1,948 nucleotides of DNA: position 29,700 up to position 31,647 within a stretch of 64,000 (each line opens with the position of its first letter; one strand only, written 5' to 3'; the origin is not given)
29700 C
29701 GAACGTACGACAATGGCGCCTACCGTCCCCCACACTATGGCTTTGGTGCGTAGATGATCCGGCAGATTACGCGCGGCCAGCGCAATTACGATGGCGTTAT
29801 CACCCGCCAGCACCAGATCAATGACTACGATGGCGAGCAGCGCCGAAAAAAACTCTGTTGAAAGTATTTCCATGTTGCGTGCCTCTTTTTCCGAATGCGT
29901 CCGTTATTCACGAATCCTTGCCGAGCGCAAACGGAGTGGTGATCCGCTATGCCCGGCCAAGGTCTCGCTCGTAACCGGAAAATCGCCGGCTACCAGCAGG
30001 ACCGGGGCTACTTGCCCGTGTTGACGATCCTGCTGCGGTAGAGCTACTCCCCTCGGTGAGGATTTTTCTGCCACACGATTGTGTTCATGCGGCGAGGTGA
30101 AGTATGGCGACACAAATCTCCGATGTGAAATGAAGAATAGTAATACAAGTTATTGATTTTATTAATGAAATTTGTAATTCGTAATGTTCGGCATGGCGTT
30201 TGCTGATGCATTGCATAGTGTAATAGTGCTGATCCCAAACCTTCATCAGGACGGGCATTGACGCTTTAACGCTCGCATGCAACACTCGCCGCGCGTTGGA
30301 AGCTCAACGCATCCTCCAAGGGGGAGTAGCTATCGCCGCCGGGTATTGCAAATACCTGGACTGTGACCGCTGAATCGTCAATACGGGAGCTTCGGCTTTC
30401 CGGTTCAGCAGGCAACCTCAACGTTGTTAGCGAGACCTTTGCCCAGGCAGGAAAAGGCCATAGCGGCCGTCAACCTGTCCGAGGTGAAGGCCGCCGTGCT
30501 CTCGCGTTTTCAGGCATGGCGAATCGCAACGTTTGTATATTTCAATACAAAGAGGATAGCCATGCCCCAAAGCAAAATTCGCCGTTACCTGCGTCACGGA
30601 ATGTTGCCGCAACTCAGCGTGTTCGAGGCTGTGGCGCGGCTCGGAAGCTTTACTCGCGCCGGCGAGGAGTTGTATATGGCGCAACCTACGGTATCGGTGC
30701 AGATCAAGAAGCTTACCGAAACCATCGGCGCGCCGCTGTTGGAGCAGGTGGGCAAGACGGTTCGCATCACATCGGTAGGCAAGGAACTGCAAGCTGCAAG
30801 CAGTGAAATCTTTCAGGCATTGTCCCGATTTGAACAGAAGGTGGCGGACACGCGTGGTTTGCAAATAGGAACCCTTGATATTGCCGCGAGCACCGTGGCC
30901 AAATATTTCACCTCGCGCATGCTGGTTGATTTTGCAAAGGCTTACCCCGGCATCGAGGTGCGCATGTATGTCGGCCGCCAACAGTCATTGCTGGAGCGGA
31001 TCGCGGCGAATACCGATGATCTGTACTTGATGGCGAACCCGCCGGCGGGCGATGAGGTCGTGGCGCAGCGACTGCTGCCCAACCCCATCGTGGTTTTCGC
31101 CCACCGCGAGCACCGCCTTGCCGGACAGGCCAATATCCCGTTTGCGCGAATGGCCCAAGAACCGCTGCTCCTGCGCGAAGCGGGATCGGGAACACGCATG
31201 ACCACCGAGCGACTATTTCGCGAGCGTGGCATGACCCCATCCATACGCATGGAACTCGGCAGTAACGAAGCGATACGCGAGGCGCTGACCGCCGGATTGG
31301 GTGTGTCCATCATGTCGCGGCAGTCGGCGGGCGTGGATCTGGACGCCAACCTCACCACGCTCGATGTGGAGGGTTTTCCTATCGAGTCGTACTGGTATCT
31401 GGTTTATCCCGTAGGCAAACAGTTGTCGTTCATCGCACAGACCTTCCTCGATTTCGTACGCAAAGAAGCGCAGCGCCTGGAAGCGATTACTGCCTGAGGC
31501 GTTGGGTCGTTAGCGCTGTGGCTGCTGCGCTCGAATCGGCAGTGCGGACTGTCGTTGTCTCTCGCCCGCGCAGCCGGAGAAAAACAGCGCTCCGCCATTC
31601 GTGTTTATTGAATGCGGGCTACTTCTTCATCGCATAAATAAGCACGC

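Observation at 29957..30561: Two back-to-back, divergent Mn2+ (yybP-ykoY) riboswitch-like aptamers; one sits in front of a LysR-type transcription factor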

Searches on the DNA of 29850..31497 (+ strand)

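Call 4: search_rna_families(source=window, start=29850, end=30620, threshold=evalue, max_evalue=10, show_alignments=6)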
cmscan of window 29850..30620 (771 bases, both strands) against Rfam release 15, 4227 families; matches with E-value up to 10: 4.
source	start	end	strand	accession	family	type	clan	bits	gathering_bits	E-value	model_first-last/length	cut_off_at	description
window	30431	30467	-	RF04305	HCV_SL1412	Cis-reg;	-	19.2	38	0.12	1-48/48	no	Hepatitis C virus stem-loop SL1412 RNA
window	30369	30409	+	RF02617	SSRC10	Gene; sRNA;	-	18.8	56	0.6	30-68/113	no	Streptococcus sRNA 10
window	30279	30349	+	RF02485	GlsR22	Gene; snRNA; snoRNA; HACA-box;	-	15.1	100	6.7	36-112/150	no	Small nucleolar RNA GlsR22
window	29930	30025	-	RF02494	Gl_U6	Gene; snRNA; splicing;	-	13.6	100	6.2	1-102/102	no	Giardia U6 spliceosomal RNA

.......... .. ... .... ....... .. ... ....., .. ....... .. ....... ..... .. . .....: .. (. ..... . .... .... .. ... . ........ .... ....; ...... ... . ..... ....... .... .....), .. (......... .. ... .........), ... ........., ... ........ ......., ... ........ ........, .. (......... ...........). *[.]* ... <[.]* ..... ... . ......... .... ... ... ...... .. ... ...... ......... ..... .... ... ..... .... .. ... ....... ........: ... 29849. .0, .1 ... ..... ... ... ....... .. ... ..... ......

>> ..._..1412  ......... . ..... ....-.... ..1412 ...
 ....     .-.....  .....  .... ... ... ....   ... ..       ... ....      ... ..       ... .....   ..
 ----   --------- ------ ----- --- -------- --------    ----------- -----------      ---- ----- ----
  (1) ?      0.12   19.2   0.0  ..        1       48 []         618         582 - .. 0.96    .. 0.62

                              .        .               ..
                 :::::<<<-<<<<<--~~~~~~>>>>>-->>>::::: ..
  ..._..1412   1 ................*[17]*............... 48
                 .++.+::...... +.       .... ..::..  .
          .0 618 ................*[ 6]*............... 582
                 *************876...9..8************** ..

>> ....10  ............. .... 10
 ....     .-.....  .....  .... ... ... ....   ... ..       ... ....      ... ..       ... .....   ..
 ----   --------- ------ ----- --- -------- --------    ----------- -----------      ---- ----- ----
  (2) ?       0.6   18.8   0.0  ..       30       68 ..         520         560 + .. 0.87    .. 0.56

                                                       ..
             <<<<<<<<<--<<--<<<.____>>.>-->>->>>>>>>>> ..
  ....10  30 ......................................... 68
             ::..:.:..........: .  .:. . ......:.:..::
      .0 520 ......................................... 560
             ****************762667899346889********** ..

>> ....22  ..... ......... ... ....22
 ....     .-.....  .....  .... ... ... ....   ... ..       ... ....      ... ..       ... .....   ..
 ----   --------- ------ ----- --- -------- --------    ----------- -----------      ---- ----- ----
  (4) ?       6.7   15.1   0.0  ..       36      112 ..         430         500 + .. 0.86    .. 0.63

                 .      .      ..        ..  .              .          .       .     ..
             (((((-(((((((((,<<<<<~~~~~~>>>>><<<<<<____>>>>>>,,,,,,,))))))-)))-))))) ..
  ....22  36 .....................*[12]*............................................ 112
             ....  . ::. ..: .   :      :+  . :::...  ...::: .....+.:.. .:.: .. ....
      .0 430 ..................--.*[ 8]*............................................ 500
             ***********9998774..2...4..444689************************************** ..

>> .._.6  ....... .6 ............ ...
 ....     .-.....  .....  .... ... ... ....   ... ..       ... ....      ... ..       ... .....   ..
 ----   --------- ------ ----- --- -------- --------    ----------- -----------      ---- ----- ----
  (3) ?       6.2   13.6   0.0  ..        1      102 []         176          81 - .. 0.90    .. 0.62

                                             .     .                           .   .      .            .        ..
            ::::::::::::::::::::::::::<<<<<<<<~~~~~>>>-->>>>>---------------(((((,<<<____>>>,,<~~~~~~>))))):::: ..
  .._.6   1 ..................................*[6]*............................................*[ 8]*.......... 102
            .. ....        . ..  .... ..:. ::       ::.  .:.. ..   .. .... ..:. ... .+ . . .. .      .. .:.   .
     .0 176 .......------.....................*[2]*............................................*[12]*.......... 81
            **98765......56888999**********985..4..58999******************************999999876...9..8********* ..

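Call 57: search_with_rna_model(model_id=R1, sources=[L138, L139, L140, L141, L066, L100, L107, L117, L108, L128], max_evalue=1)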
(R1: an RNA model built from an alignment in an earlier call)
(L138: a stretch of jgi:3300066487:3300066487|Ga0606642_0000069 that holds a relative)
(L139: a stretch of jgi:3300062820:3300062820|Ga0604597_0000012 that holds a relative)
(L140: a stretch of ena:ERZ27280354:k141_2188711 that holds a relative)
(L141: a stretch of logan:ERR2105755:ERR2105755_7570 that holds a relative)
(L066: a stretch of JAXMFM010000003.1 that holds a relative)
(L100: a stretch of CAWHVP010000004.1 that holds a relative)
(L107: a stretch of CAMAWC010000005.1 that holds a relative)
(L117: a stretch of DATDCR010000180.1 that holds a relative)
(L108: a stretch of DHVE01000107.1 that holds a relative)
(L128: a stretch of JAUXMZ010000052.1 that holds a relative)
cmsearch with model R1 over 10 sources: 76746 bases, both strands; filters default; matches with E-value up to 1: 14.
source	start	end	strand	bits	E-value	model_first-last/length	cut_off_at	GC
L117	2469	2574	-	78.2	6.4e-18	1-101/101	no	0.66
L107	4945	5049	+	75.3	3.6e-17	1-101/101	no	0.63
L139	2411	2517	-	68.1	2.6e-15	1-101/101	no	0.62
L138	2425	2531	-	67.8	3e-15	1-101/101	no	0.65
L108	7498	7613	-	67.8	3e-15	1-101/101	no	0.59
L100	2234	2346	+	56.2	3e-12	1-101/101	no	0.65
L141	2750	2872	+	46.8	7.4e-10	1-101/101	no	0.58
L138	2762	2895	+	46.1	1.1e-09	1-101/101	no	0.57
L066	1566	1690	-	44.9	2.4e-09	1-101/101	no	0.74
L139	2756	2897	+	38.3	1.1e-07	1-101/101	no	0.58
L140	2821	2895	+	37.3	2.1e-07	17-91/101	no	0.6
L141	2365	2477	-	36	4.5e-07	1-101/101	no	0.62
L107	4437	4566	-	35.9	4.8e-07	1-101/101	no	0.64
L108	7917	7996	+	18.3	0.016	17-88/101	no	0.61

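Call 74: search_with_rna_model(model_id=R1, sources=[L142, L143, L144, L145, L146, L147, L148, L149, L150, L151, L152, L153, L154, L155, L156, L157, L158, L159, L160, L161, L162, L163, L164, L165, L166, L167, L168, L169, L170, L171, L172, L173, L174, L175, L176, L177, L178, L179, L180, L181, L182, L183, L184, L185, L186, L187, L188, L189, L190, L191, L192, L193, L194, L195, L196, L197, L198, L199, L200, L201, L202, L203, L204, L205, L206, L207, L208, L209, L210, L211, L212, L213, L214, L215, L216, L217, L218, L219, L220, L221], max_evalue=0.01)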
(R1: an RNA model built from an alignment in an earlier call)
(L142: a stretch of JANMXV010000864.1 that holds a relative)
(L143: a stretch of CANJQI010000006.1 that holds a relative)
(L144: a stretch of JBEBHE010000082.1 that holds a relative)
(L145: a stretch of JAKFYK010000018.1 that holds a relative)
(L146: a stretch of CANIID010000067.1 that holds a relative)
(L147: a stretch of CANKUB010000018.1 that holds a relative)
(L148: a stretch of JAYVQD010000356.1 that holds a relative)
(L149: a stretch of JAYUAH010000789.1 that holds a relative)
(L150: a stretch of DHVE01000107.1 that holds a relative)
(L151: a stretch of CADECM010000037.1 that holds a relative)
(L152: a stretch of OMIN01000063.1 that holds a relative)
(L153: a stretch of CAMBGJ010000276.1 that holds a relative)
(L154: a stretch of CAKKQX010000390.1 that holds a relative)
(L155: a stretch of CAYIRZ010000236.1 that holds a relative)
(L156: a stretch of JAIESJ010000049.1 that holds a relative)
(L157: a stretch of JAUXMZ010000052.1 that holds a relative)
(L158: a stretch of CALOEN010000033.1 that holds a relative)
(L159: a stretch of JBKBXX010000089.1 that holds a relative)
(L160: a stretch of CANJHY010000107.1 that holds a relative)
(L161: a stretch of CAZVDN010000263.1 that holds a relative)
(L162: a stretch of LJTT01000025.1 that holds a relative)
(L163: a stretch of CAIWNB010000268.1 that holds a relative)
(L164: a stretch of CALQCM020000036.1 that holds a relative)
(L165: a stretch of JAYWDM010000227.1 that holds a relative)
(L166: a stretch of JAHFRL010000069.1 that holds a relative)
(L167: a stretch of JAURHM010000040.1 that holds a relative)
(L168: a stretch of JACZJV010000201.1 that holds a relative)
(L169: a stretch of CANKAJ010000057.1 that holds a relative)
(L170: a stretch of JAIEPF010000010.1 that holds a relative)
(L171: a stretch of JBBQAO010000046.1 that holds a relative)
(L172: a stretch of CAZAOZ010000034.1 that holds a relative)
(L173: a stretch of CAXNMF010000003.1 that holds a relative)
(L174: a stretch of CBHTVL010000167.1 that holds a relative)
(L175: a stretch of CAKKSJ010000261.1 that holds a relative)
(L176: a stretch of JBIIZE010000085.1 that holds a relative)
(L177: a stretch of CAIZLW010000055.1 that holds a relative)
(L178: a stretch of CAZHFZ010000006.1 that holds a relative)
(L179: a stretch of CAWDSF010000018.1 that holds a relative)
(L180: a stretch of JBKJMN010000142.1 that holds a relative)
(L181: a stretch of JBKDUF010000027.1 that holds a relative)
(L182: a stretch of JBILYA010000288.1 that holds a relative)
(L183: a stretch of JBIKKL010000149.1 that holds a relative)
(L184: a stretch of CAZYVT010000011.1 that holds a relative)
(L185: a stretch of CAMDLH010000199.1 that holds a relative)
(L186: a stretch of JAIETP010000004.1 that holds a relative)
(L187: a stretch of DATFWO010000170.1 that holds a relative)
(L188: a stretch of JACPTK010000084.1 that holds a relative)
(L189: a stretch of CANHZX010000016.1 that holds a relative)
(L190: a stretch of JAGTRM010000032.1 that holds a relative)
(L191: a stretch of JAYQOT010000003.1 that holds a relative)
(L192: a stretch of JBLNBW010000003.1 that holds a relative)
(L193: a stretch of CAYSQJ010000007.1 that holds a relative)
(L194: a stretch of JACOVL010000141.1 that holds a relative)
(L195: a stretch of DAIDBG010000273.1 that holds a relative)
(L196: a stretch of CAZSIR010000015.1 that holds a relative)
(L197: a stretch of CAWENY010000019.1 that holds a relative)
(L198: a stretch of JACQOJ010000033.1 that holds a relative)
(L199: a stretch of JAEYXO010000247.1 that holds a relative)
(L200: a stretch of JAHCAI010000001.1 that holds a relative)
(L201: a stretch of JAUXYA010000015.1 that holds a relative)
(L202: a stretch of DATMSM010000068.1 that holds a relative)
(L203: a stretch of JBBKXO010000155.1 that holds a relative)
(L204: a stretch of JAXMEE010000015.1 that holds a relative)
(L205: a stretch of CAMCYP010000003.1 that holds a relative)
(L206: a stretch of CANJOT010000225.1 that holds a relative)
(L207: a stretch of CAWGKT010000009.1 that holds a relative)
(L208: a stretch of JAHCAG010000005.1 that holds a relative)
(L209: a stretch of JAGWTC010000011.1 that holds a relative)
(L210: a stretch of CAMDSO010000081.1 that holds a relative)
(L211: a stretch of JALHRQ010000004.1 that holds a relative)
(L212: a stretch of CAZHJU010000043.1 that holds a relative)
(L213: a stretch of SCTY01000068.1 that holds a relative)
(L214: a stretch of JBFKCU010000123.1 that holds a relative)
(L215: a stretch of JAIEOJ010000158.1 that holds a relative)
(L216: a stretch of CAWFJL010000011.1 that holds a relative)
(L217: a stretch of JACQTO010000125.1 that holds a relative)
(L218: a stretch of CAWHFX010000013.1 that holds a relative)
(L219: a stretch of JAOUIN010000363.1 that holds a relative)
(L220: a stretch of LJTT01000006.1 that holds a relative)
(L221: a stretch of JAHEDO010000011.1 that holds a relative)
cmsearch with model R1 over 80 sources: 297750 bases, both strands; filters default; matches with E-value up to 0.01: 121.
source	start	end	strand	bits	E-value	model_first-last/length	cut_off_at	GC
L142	896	1002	-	77.9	3.1e-17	1-101/101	no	0.67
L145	898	1004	-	74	3e-16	1-101/101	no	0.62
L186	844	945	-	69.5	4.3e-15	1-101/101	no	0.67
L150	870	985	-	67.8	1.2e-14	1-101/101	no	0.59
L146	855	982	-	66.8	2.1e-14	1-101/101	no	0.63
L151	873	988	-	65.8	3.9e-14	1-101/101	no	0.67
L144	875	996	-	65.4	5e-14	1-101/101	no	0.57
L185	930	1042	-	63.9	1.2e-13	1-101/101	no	0.62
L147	881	995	-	63.9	1.2e-13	1-101/101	no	0.61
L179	1278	1395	+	63.4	1.6e-13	1-101/101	no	0.59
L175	1280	1399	+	63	2e-13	1-101/101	no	0.62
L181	1147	1251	-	61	6.6e-13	1-101/101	no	0.66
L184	1283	1396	+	60.2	1e-12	1-101/101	no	0.68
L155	1284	1402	+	59.1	2e-12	1-101/101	no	0.59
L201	945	1044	-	59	2.1e-12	1-101/101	no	0.62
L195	1283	1399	+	58.6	2.7e-12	1-101/101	no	0.68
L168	1282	1399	+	58.4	3.1e-12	1-101/101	no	0.65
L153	874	996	-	58.2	3.5e-12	1-101/101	no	0.66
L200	939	1039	-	57.7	4.6e-12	1-101/101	no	0.62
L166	1274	1395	+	57.5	5.4e-12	1-101/101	no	0.61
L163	1220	1343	+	57.3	6e-12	1-101/101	no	0.6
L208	942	1041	-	57.2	6.2e-12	1-101/101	no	0.61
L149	881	993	-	57.1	6.7e-12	1-101/101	no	0.65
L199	940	1040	-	56.5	9.6e-12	1-101/101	no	0.64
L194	1280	1397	+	56.1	1.2e-11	1-101/101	no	0.66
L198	1281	1397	+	55.8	1.5e-11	1-101/101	no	0.63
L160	1274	1392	+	55.7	1.5e-11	1-101/101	no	0.62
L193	941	1041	-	54.9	2.5e-11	1-101/101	no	0.63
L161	927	1041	-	54.6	3e-11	1-101/101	no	0.64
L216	1283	1395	+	54.5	3.2e-11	1-101/101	no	0.63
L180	1277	1396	+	54.2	3.7e-11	1-101/101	no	0.6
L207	1282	1396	+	53.5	5.6e-11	1-101/101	no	0.63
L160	903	1016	-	53.3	6.4e-11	1-101/101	no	0.61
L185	1272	1396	+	53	7.6e-11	1-101/101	no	0.58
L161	1279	1405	+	52.8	8.3e-11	1-101/101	no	0.64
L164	1279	1405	+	52.5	9.8e-11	1-101/101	no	0.61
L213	1317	1434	+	52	1.4e-10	1-101/101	no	0.65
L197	1347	1469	+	51.9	1.4e-10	1-101/101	no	0.69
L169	1285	1404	+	51.7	1.6e-10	1-101/101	no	0.63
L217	1285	1399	+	50.6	3.1e-10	1-101/101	no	0.65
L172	1248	1384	+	50.3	3.8e-10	1-101/101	no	0.64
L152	747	870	-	50.2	4e-10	1-101/101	no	0.63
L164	926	1041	-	50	4.5e-10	1-101/101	no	0.64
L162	1275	1377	+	49.9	4.6e-10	1-101/101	no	0.65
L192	1285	1402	+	49.8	4.9e-10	1-101/101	no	0.64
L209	1271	1402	+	49.4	6.4e-10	1-101/101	no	0.55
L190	1256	1368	+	49.4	6.4e-10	1-101/101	no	0.58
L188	1280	1397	+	48.6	1e-09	1-101/101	no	0.65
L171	1253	1386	+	47.6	1.8e-09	1-101/101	no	0.63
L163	865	981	-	47.4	2e-09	1-101/101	no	0.68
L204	1294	1404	+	47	2.5e-09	1-101/101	no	0.72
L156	294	416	+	46.8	2.9e-09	1-101/101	no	0.58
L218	1236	1364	+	46.7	3.1e-09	1-101/101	no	0.65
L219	264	400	+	46.5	3.5e-09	1-101/101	no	0.63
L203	1249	1385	+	46.3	3.9e-09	1-101/101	no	0.51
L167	1247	1380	+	46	4.7e-09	1-101/101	no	0.63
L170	1247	1383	+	46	4.9e-09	1-101/101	no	0.54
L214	1247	1384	+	45.9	4.9e-09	1-101/101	no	0.59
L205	1246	1382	+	45.9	5.1e-09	1-101/101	no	0.54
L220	1281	1396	+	45.7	5.5e-09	1-101/101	no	0.66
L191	1249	1380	+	45.6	6.2e-09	1-101/101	no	0.61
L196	1247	1383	+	45.5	6.4e-09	1-101/101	no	0.55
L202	1256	1403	+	44.9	8.8e-09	1-101/101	no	0.61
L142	1293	1388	+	44.9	9e-09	1-101/101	no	0.56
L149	1269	1396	+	44.9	9.3e-09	1-101/101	no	0.55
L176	1247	1380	+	44.5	1.2e-08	1-101/101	no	0.61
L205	677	770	-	44.1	1.5e-08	1-101/101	no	0.65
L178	1251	1384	+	44.1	1.5e-08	1-101/101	no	0.6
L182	843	911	-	43.6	2e-08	17-91/101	no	0.61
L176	907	975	-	43.5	2.1e-08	17-91/101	no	0.64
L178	911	979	-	43.5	2.1e-08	17-91/101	no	0.64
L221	1286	1396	+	43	2.7e-08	1-101/101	no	0.67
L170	689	782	-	42.8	3.2e-08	1-101/101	no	0.59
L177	624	758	+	42.6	3.6e-08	1-101/101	no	0.61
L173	1250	1383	+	42.3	4.2e-08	1-101/101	no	0.61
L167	907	975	-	41.9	5.3e-08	17-91/101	no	0.62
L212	1245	1383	+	41.8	5.7e-08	1-101/101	no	0.71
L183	1289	1408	+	41.7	5.9e-08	1-101/101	no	0.63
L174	1253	1385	+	41.5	6.9e-08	1-101/101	no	0.64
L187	1236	1371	+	41.2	8.4e-08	1-101/101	no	0.65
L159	1247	1374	+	40.6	1.1e-07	1-101/101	no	0.59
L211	1241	1374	+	40.4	1.3e-07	1-101/101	no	0.65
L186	1247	1381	+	40.3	1.4e-07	1-101/101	no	0.62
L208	1244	1387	+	40.3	1.4e-07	1-101/101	no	0.67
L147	1248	1398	+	40.2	1.5e-07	1-101/101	no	0.58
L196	670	769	-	39.8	1.9e-07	1-101/101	no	0.65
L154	1244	1378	+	39.7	2e-07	1-101/101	no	0.61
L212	868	937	-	39.6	2.1e-07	17-91/101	no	0.71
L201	1249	1392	+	39.5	2.2e-07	1-101/101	no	0.65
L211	904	973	-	39.4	2.3e-07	17-91/101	no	0.63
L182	1177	1311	+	39.2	2.7e-07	1-101/101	no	0.64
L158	1250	1374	+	38.9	3.1e-07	1-101/101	no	0.58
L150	1245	1390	+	37.8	6.1e-07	1-101/101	no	0.57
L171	913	984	-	37.7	6.3e-07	17-91/101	no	0.62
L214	916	986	-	37.3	8.4e-07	17-91/101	no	0.63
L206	1247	1381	+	36.7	1.2e-06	1-101/101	no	0.61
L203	914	984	-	36.1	1.6e-06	17-91/101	no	0.63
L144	1255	1390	+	36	1.8e-06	1-101/101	no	0.61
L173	672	743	-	35.9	1.8e-06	17-91/101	no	0.62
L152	1189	1324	+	35.8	2e-06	1-101/101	no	0.64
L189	1256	1390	+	35.7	2e-06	1-101/101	no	0.61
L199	1245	1387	+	35.6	2.2e-06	1-101/101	no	0.71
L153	1249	1388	+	35.6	2.2e-06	1-101/101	no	0.59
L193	1243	1385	+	35.3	2.7e-06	1-101/101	no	0.69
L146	1242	1395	+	35.3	2.7e-06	1-101/101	no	0.58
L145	1255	1394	+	35.2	2.8e-06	1-101/101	no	0.6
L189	629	705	-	35.1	3.1e-06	13-91/101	no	0.6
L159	863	969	-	34.6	4e-06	1-101/101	no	0.7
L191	782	855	-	34.2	5e-06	17-91/101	no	0.64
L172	890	958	-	33.4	8.3e-06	17-91/101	no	0.67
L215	1276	1418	+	33.1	9.8e-06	1-101/101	no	0.61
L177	42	118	-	32.7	1.2e-05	17-91/101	no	0.62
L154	849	968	-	32.1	1.8e-05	1-101/101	no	0.58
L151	1241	1398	+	32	1.9e-05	1-101/101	no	0.58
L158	876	991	-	29.6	7.8e-05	1-101/101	no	0.65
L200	1242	1384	+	28.7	0.00013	1-101/101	no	0.73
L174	684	770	-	28.6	0.00014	17-91/101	no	0.61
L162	876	982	-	28.1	0.00019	1-101/101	no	0.69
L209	892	971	-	27.4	0.00029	17-91/101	no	0.59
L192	941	1051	-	27.3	0.0003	1-101/101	no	0.71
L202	933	1054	-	25.7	0.00078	1-101/101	no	0.63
